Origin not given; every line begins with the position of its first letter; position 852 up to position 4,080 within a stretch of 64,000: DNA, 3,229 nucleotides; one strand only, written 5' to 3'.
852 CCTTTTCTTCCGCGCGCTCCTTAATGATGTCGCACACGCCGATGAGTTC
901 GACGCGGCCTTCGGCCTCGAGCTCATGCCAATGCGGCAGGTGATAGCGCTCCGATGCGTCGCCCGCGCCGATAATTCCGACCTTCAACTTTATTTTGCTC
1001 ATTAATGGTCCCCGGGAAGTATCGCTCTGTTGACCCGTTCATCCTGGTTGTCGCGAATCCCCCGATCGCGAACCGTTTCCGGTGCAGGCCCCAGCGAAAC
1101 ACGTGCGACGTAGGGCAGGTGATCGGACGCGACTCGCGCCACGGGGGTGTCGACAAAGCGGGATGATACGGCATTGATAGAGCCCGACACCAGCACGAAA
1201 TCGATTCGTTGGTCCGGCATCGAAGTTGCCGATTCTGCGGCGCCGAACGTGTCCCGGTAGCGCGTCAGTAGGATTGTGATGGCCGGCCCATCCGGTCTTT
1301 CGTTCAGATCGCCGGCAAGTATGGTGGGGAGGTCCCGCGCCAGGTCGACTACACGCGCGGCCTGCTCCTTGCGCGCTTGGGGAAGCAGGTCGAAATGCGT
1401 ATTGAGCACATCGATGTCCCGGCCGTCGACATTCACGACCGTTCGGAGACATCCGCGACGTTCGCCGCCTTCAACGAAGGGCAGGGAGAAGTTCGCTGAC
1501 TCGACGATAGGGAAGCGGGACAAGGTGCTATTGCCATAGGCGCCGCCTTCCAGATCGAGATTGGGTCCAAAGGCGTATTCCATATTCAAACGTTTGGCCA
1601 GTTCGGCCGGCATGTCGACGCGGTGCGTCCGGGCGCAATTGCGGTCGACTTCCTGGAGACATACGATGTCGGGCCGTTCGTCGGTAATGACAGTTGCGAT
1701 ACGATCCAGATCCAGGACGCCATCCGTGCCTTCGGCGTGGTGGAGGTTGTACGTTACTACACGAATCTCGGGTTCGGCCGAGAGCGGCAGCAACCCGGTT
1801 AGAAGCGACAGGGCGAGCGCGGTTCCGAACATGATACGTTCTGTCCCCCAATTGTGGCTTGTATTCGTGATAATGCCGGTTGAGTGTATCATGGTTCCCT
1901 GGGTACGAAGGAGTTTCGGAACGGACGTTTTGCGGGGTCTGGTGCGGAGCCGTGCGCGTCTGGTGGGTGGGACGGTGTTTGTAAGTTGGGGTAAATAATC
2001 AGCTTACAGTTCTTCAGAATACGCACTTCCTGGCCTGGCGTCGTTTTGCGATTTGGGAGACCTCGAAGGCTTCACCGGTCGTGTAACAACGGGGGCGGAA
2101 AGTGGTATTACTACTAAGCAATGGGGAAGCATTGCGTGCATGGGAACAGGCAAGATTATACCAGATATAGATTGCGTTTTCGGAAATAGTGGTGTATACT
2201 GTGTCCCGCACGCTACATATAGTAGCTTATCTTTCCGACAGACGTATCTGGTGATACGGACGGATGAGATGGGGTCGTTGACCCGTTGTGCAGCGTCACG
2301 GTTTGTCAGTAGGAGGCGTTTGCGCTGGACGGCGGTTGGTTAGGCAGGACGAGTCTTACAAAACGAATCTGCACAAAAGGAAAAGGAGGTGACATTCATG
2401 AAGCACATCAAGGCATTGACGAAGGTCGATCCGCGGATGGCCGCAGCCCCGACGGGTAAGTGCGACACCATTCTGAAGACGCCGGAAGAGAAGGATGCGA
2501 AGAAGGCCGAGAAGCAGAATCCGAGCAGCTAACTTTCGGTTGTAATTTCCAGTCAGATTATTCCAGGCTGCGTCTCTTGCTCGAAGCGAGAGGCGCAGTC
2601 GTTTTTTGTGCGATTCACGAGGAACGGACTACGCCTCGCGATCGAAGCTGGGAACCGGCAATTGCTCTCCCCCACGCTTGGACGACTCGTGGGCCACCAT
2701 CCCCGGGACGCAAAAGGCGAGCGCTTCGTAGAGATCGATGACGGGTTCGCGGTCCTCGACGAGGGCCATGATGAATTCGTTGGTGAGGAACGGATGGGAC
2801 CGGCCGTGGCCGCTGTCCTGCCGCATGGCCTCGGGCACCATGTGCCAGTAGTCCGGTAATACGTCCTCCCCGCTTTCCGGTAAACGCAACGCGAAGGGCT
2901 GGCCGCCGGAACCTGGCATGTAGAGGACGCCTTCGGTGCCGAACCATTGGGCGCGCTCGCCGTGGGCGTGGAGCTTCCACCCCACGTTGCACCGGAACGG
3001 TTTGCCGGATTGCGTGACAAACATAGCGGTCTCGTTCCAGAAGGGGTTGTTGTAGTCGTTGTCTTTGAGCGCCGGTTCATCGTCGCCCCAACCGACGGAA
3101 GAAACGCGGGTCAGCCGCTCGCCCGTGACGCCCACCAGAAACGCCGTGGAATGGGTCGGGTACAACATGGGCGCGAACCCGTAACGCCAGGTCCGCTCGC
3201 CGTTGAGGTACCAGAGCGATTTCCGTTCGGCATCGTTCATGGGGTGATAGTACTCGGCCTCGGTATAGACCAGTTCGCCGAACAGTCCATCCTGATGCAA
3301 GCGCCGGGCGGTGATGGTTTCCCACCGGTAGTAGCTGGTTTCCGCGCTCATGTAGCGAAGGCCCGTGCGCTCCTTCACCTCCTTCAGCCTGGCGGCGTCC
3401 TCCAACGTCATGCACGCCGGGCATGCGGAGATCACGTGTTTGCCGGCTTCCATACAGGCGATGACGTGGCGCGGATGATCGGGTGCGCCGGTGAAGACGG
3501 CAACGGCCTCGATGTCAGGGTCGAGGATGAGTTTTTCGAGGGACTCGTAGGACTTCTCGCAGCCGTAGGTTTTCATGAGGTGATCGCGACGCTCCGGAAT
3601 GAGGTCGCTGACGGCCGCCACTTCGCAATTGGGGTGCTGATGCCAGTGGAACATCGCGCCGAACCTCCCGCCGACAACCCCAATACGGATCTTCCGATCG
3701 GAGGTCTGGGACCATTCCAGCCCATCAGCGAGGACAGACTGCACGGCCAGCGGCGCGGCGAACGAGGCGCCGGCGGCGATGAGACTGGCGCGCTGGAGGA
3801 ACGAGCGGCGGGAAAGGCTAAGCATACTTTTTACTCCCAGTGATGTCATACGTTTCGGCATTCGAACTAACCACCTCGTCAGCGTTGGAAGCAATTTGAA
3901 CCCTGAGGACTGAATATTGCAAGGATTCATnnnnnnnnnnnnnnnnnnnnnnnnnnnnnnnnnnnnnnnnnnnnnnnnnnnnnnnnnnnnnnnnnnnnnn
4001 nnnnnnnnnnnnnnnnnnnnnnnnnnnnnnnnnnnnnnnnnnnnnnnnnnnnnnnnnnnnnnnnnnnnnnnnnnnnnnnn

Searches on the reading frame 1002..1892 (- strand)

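Call 9: search_protein_families(library=pfam, proteins=[window:1002-1892:-])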
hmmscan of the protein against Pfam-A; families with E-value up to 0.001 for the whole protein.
window:1002-1892:- (296 aa): 2 families
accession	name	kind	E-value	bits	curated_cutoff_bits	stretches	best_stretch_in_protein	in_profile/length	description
PF03372.29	Exo_endo_phos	-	1.7e-24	87.2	24.5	1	46-258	1-225/225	Endonuclease/Exonuclease/phosphatase family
PF23226.1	Exo_endo_phos_PGAP2IP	-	6e-12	45.8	27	1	47-186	8-146/239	PGAP2IP, C-terminal nuclease-like domain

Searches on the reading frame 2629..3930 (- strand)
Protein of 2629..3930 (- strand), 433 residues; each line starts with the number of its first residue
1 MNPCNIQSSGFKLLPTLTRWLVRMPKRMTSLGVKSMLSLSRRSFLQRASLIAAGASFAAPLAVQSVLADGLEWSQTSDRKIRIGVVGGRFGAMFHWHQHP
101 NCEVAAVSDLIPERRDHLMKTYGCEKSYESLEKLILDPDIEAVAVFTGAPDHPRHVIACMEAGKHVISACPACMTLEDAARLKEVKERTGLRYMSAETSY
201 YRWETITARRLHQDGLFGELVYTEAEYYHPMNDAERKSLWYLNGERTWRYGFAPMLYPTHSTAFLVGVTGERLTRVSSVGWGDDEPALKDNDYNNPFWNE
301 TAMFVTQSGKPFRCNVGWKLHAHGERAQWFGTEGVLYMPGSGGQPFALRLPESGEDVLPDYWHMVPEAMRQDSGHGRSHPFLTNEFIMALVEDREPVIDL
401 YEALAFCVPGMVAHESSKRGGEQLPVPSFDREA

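Call 9: search_protein_families(library=pfam, proteins=[window:2629-3930:-])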
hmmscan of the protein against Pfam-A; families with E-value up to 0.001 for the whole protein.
window:2629-3930:- (433 aa): 3 families
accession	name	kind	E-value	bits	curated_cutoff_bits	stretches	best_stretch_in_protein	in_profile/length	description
PF01408.29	GFO_IDH_MocA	-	2e-18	67.7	24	1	81-195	1-118/120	Oxidoreductase family, NAD-binding Rossmann fold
PF22725.1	GFO_IDH_MocA_C3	-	0.00025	21.5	27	1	207-336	3-123/124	GFO/IDH/MocA C-terminal domain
PF03447.22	NAD_binding_3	-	0.00042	21.4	24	1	84-193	3-113/116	Homoserine dehydrogenase, NAD binding domain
